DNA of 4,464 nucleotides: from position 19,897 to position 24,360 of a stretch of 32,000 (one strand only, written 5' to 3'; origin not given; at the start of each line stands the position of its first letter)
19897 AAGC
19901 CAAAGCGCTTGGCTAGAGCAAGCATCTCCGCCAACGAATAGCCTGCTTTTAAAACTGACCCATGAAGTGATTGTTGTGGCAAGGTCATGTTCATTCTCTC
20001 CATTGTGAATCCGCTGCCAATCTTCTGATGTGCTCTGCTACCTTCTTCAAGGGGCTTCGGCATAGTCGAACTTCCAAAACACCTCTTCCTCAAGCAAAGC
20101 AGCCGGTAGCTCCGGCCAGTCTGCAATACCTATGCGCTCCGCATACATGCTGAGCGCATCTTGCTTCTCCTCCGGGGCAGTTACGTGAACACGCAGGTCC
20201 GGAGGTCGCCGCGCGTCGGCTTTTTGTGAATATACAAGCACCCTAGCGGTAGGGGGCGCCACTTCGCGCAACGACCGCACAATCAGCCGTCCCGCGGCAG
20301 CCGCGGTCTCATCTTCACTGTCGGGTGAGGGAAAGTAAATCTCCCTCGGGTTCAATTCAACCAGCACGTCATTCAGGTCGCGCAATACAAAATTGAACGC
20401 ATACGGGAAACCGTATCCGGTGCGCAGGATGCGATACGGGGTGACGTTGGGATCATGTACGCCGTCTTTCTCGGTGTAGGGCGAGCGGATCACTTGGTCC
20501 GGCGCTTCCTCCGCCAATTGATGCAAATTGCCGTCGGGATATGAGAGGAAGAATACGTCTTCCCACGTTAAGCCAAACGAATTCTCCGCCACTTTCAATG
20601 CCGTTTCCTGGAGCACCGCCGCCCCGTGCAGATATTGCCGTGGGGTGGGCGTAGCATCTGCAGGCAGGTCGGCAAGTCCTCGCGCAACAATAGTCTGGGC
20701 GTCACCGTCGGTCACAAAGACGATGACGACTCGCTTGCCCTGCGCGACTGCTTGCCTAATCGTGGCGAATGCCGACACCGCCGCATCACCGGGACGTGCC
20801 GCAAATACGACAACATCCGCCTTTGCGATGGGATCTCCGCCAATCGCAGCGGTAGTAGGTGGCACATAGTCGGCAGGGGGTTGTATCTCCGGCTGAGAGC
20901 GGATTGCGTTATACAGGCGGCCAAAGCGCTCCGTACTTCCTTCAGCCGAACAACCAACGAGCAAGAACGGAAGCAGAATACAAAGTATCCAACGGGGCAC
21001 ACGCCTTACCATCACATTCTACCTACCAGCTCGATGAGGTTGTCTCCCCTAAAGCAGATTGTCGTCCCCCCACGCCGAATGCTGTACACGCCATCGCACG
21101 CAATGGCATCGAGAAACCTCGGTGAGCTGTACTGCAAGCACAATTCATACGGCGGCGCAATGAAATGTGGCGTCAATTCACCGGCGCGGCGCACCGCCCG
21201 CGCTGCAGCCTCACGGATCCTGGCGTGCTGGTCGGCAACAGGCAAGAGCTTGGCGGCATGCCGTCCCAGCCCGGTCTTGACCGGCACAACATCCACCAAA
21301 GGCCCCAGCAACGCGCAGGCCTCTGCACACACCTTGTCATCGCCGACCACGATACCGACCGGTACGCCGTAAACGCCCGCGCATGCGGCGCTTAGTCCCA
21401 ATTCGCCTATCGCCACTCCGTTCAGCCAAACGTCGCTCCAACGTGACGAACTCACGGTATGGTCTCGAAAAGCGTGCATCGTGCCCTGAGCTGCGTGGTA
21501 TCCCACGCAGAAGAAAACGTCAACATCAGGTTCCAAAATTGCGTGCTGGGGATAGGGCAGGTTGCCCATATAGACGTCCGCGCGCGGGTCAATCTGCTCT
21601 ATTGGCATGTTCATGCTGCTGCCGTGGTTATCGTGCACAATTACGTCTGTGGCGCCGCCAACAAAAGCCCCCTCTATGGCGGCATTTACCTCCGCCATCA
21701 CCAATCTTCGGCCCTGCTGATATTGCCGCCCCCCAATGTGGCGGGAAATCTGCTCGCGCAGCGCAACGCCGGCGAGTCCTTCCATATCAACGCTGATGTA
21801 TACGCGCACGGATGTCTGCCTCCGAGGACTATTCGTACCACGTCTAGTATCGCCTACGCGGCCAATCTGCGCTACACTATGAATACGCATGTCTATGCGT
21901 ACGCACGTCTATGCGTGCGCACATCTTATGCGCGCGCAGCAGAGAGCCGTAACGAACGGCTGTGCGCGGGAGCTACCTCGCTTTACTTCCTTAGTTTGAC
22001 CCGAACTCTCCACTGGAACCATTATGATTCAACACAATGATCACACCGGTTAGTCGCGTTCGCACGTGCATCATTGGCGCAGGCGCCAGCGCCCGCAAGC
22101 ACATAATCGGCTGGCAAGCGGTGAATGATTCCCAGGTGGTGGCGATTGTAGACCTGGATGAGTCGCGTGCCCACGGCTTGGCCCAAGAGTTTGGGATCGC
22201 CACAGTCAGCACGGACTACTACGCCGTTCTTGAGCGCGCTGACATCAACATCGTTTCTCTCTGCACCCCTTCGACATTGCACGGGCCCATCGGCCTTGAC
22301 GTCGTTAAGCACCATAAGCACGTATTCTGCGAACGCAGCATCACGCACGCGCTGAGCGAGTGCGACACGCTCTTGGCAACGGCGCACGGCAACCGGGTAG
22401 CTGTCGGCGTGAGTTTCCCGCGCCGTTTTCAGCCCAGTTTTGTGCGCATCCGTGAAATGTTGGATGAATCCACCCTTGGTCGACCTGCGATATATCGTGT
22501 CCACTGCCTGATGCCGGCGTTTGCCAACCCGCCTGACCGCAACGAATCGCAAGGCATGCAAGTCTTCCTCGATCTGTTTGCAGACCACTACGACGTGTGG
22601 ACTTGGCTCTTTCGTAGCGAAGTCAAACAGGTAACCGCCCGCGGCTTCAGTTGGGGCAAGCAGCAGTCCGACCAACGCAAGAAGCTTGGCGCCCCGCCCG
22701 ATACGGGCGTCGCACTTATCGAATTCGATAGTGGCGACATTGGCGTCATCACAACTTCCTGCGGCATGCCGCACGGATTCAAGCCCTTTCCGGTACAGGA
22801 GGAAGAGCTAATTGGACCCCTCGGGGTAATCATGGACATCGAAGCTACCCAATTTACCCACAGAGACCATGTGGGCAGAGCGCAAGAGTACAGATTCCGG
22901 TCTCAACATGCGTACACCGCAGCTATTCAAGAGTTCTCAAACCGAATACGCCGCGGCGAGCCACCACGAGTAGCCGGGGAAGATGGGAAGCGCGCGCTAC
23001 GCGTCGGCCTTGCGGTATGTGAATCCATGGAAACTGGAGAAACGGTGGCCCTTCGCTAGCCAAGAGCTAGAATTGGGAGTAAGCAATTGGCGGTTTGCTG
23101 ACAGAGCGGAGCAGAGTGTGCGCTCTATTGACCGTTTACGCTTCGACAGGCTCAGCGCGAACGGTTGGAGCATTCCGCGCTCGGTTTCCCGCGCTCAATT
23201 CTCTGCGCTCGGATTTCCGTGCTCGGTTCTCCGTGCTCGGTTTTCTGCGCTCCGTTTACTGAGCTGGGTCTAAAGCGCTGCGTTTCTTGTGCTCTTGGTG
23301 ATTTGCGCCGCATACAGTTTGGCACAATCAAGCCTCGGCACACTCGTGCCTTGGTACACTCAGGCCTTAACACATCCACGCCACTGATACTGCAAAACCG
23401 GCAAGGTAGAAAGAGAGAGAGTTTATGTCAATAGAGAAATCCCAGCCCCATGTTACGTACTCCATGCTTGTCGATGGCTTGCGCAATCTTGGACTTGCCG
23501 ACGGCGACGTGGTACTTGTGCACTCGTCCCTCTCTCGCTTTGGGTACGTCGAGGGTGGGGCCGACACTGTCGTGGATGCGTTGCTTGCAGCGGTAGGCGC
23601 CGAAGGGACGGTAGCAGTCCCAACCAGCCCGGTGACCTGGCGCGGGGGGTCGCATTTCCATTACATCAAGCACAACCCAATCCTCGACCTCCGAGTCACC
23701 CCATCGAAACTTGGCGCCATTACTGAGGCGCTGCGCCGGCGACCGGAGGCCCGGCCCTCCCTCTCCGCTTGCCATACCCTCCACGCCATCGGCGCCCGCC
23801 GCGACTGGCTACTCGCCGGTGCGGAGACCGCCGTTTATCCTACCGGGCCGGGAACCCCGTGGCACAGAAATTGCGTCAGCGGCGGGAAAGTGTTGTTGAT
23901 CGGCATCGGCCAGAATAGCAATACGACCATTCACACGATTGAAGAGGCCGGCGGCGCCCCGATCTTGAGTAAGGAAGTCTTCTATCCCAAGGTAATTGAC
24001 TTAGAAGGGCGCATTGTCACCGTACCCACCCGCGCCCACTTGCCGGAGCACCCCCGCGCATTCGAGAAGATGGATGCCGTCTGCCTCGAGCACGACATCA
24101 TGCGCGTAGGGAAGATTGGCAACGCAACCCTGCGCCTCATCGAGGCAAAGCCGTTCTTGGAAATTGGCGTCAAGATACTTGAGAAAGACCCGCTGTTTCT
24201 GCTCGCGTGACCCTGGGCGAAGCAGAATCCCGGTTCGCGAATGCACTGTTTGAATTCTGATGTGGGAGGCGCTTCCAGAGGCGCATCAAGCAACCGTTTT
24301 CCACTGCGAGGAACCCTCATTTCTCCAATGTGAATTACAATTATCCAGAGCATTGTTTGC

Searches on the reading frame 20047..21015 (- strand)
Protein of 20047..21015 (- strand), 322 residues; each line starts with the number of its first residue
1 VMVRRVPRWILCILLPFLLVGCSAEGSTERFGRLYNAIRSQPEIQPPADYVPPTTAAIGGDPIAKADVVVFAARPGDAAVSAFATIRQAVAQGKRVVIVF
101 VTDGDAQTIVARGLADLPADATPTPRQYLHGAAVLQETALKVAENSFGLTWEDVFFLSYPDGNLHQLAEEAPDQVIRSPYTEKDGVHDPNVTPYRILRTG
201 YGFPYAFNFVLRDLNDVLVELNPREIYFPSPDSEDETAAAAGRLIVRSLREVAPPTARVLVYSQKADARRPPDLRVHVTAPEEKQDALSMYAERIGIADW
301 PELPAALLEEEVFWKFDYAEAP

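Call 10: search_protein_families(library=pfam, proteins=[window:20047-21015:-])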
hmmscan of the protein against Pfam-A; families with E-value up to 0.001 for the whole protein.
window:20047-21015:- (322 aa): 1 family
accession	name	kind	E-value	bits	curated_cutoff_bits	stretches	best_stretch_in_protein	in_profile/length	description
PF02585.22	PIG-L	-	1.3e-10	42.3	28.2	1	70-234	2-113/129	GlcNAc-PI de-N-acetylase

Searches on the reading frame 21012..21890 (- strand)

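Call 10: search_protein_families(library=pfam, proteins=[window:21012-21890:-])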
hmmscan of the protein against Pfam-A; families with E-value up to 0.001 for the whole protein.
window:21012-21890:- (292 aa): 1 family
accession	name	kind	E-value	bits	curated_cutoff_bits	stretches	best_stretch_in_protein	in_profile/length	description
PF04951.18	Peptidase_M55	-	6.1e-69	232.8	25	1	29-289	2-259/264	D-aminopeptidase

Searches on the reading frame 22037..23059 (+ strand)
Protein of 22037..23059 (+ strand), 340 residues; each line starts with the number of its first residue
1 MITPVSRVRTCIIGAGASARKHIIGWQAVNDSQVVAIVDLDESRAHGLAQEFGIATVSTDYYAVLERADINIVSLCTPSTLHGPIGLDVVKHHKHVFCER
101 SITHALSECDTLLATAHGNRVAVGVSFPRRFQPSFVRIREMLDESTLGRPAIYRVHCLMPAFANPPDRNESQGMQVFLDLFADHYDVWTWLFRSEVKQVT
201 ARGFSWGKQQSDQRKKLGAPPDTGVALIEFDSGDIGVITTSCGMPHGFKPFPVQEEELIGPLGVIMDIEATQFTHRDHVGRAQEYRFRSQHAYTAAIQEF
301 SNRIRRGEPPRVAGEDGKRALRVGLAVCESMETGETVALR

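Call 39: search_protein_families(library=ncbifam, proteins=[window:22037-23059:+])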
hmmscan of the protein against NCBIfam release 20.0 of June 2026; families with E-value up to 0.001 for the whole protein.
window:22037-23059:+ (340 aa): 9 families
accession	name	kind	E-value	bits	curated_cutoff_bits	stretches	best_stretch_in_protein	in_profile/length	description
TIGR04380.1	myo_inos_iolG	equivalog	5e-47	160.4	355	1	8-337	2-329/330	inositol 2-dehydrogenase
NF040723.1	UDP-GlcNAcDh_Arch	equivalog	5.3e-33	114.8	450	1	9-331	2-301/302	UDP-N-acetylglucosamine 3-dehydrogenase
NF052679.1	InsChiInosDhIolG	equivalog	3.8e-19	68.9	540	1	8-337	3-325/343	bifunctional inositol 2-dehydrogenase/D-chiro-inositol 1-dehydrogenase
NF052479.1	LevoglcsnDh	equivalog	3.1e-18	65.6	650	1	12-163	8-167/386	levoglucosan dehydrogenase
NF041392.1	XylDh_Gfo6_Halo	equivalog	4.4e-11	42.2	350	1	7-153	16-166/350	D-xylose 1-dehydrogenase Gfo6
NF008607.0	PRK11579.1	subfamily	5.4e-10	38.8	330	1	8-157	5-152/346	oxidoreductase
NF058561.1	BT_2158_fam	equivalog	1e-09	37.5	750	1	5-148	33-175/487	glycoside 3-dehydrogenase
NF058563.1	BT_2159_fam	equivalog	4.4e-08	32.5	650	1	8-204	1-195/350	disaccharide 3-dehydrogenase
NF007574.0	PRK10206.1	equivalog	2.3e-06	26.9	352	1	11-149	6-145/345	oxidoreductase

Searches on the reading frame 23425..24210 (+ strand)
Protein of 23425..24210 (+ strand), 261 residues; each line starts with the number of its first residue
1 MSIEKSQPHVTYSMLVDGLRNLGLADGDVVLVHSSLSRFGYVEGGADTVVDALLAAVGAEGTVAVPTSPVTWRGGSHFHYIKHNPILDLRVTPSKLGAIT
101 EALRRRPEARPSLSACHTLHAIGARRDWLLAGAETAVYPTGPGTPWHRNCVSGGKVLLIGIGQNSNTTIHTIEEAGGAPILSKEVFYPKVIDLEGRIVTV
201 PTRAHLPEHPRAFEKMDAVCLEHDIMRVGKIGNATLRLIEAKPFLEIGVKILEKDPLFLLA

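Call 39: search_protein_families(library=ncbifam, proteins=[window:23425-24210:+])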
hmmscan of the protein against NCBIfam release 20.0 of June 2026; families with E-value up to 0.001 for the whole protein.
window:23425-24210:+ (261 aa): 5 families
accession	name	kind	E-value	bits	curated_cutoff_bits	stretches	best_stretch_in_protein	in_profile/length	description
NF033082.0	AAC_3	equivalog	1.6e-33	116.2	270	1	11-254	2-260/262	aminoglycoside 3-N-acetyltransferase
NF033180.1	AAC_3_VIII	exception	9.1e-26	90.7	560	1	3-253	7-277/286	aminoglycoside N-acetyltransferase AAC(3)-VIII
NF033081.0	AAC_3_IV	equivalog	1.2e-24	87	420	1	13-260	2-234/252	AAC(3)-IV family aminoglycoside N-acetyltransferase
NF033080.0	AAC_3_II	subfamily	9.9e-21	74.4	480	1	15-254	7-264/268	AAC(3)-II family aminoglycoside N-acetyltransferase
NF033612.0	AAC_3_VIa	exception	3.1e-19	69.3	675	1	12-253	22-280/298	aminoglycoside N-acetyltransferase AAC(3)-VIa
